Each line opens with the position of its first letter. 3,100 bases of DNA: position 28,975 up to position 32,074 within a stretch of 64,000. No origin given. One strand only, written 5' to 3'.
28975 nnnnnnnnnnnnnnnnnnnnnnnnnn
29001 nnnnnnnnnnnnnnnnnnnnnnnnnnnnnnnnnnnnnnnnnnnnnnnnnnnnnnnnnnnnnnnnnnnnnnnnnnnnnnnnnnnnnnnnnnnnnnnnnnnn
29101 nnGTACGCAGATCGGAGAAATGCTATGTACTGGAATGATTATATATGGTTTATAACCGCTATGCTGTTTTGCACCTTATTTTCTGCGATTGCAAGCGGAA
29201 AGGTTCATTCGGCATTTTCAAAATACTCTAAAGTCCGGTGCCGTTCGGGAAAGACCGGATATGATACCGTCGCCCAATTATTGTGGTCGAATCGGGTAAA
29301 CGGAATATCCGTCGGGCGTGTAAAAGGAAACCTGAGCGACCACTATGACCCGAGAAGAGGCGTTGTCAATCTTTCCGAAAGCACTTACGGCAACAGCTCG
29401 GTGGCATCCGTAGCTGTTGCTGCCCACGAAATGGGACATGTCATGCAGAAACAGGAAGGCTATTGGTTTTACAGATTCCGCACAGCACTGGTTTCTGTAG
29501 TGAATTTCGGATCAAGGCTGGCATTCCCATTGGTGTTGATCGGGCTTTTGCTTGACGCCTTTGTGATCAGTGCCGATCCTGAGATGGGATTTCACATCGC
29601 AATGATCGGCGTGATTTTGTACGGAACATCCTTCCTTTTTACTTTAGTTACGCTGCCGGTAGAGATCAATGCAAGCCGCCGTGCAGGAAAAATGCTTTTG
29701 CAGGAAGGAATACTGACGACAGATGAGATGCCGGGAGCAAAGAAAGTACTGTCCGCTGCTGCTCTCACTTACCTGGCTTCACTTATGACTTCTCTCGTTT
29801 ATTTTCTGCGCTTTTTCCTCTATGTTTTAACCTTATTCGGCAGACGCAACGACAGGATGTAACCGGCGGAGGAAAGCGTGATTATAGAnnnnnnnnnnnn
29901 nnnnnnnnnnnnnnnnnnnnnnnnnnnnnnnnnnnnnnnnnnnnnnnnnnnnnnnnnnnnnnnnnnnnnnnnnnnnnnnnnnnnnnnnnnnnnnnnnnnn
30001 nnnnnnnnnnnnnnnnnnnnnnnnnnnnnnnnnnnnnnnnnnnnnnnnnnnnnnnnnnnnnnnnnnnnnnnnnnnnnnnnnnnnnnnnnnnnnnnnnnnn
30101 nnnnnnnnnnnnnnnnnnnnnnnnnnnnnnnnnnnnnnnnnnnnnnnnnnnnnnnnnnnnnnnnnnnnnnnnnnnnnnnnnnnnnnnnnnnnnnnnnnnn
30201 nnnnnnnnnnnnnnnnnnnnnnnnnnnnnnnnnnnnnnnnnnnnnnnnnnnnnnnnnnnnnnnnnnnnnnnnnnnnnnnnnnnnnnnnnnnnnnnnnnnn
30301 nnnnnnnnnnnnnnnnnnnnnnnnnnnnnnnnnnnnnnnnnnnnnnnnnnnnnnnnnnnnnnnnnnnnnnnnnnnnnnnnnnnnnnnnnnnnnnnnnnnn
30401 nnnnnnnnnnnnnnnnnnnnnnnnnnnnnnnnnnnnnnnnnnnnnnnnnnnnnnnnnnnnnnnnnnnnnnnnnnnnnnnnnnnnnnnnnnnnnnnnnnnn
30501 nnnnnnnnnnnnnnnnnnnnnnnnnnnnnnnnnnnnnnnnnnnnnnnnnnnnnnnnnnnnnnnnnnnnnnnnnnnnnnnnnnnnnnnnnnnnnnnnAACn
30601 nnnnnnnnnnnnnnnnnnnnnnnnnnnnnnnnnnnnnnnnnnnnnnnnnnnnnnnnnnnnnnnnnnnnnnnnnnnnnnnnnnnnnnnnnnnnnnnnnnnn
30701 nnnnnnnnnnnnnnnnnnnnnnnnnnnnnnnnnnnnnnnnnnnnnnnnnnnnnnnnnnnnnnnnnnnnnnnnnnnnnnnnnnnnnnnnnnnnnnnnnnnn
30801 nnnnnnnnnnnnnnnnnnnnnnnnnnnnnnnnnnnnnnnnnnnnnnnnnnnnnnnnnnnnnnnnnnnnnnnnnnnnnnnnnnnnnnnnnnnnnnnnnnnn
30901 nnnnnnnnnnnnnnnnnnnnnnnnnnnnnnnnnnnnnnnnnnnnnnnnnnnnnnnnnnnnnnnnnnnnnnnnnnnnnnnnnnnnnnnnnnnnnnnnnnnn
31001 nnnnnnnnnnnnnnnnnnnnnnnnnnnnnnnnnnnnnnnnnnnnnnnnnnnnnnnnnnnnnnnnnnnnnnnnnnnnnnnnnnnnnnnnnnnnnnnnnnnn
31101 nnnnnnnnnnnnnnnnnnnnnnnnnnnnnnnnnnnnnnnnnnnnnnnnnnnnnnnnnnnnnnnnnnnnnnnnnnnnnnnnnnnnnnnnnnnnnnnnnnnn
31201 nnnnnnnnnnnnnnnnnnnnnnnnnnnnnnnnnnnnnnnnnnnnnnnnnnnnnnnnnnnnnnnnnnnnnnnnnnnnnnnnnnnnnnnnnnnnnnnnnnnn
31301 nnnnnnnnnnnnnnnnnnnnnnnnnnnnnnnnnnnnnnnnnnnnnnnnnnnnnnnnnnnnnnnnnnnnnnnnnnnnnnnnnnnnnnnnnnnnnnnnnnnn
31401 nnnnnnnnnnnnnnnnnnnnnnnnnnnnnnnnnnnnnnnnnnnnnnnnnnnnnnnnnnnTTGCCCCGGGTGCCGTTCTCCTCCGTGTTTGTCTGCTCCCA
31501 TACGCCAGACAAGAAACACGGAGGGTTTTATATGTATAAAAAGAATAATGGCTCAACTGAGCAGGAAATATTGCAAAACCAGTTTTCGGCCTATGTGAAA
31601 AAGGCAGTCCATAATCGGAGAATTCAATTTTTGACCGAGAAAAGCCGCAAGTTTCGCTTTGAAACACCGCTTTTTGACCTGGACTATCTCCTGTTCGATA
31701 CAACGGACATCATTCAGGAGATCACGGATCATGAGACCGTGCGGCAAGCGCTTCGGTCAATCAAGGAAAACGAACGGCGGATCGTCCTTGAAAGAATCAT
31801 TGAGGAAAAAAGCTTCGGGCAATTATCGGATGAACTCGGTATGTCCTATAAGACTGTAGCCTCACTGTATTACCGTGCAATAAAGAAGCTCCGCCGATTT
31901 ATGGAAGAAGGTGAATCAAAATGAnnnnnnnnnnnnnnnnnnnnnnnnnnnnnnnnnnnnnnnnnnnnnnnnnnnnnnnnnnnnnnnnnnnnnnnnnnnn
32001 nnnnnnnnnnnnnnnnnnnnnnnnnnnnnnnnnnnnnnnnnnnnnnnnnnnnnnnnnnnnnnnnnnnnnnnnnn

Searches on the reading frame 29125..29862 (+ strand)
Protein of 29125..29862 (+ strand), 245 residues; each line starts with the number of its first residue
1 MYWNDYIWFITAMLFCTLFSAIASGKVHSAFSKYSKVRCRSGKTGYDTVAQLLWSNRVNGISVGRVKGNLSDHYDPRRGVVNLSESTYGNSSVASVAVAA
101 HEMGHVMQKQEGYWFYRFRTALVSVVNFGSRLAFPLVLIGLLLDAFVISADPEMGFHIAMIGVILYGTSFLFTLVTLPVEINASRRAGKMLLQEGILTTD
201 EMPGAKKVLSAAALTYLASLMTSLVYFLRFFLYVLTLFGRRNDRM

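Call 47: search_protein_families(library=pfam, proteins=[window:29125-29862:+])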
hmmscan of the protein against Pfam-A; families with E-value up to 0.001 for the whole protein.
window:29125-29862:+ (245 aa): 1 family
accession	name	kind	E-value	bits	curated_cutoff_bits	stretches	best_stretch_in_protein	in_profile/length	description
PF04298.18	Zn_peptidase_2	-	1.5e-76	257.2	27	1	10-233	2-216/218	Putative neutral zinc metallopeptidase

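Call 48: find_encoding_contigs(protein=window:29125-29862:+, flank=10000, max_places=10)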
Protein window:29125-29862:+ (245 aa): 25 contigs read that carry it; 10 places shown.
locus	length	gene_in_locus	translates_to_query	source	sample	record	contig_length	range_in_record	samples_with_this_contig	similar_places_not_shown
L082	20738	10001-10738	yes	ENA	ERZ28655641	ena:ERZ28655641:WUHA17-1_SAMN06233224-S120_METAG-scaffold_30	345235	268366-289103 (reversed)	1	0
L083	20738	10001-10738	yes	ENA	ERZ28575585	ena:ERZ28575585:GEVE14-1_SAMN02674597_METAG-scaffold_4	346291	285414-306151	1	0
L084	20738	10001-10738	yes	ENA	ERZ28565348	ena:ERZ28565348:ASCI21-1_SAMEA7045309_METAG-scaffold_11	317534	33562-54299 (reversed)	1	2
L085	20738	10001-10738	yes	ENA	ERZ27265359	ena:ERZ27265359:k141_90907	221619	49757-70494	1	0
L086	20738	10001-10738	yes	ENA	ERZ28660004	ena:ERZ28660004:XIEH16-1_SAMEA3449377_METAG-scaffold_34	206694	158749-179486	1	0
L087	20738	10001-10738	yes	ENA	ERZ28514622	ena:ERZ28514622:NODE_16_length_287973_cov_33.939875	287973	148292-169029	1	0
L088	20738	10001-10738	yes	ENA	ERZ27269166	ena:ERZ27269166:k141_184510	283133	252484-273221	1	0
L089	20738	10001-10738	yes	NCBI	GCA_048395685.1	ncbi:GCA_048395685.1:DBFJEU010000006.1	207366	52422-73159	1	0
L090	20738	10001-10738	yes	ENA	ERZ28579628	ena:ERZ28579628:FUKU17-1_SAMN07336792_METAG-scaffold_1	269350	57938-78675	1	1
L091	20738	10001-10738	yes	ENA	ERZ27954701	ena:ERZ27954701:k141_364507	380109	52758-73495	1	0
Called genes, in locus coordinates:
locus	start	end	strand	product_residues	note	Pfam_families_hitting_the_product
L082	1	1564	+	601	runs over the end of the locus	PF00664:ABC_membrane, PF02463:SMC_N (faint), PF00005:ABC_tran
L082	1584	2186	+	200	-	PF13189:Cytidylate_kin2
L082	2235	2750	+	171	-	PF18927:CrtO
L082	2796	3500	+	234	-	PF14378:PAP2_3 (faint), PF01569:PAP2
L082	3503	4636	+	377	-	PF01594:AI-2E_transport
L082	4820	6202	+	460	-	PF13091:PLDc_2, PF00614:PLDc (faint), PF13091:PLDc_2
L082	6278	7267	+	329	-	PF02129:Peptidase_S15 (faint), PF00561:Abhydrolase_1 (faint), PF12146:Hydrolase_4 (faint), PF12697:Abhydrolase_6 (weak)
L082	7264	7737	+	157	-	PF03729:DUF308 (faint)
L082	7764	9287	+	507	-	PF07556:DUF1538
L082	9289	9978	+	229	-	-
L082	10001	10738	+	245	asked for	PF04298:Zn_peptidase_2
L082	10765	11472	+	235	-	PF00072:Response_reg (weak), PF00486:Trans_reg_C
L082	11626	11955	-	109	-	PF12844:HTH_19 (weak), PF13560:HTH_31 (weak), PF01381:HTH_3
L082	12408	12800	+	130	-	PF08281:Sigma70_r4_2, PF04545:Sigma70_r4 (weak)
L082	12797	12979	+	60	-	PF12645:HTH_16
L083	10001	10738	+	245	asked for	PF04298:Zn_peptidase_2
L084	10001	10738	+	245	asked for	PF04298:Zn_peptidase_2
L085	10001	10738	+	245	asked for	PF04298:Zn_peptidase_2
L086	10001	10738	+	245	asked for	PF04298:Zn_peptidase_2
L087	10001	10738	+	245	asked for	PF04298:Zn_peptidase_2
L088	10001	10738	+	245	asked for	PF04298:Zn_peptidase_2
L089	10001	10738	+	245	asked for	PF04298:Zn_peptidase_2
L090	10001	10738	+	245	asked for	PF04298:Zn_peptidase_2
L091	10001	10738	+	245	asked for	PF04298:Zn_peptidase_2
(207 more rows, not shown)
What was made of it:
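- On Integrative element at guaA: PcfJ, PcfM, YodL and ParM-like genes are present (calls 47, 48).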

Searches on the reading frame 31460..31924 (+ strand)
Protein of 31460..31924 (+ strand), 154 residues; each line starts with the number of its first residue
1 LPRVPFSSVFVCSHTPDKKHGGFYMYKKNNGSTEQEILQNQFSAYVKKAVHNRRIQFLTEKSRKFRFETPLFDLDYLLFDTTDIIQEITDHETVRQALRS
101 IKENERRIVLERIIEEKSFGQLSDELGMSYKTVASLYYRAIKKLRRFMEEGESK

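Call 47: search_protein_families(library=pfam, proteins=[window:31460-31924:+])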
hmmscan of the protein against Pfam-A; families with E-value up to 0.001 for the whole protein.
window:31460-31924:+ (154 aa): 2 families
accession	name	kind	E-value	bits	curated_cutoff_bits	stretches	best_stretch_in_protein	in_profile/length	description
PF08281.18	Sigma70_r4_2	-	4.7e-09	36.2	25.7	1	92-144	2-54/54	Sigma-70, region 4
PF04545.22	Sigma70_r4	-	9.4e-07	28.7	24.1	1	97-145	1-49/50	Sigma-70, region 4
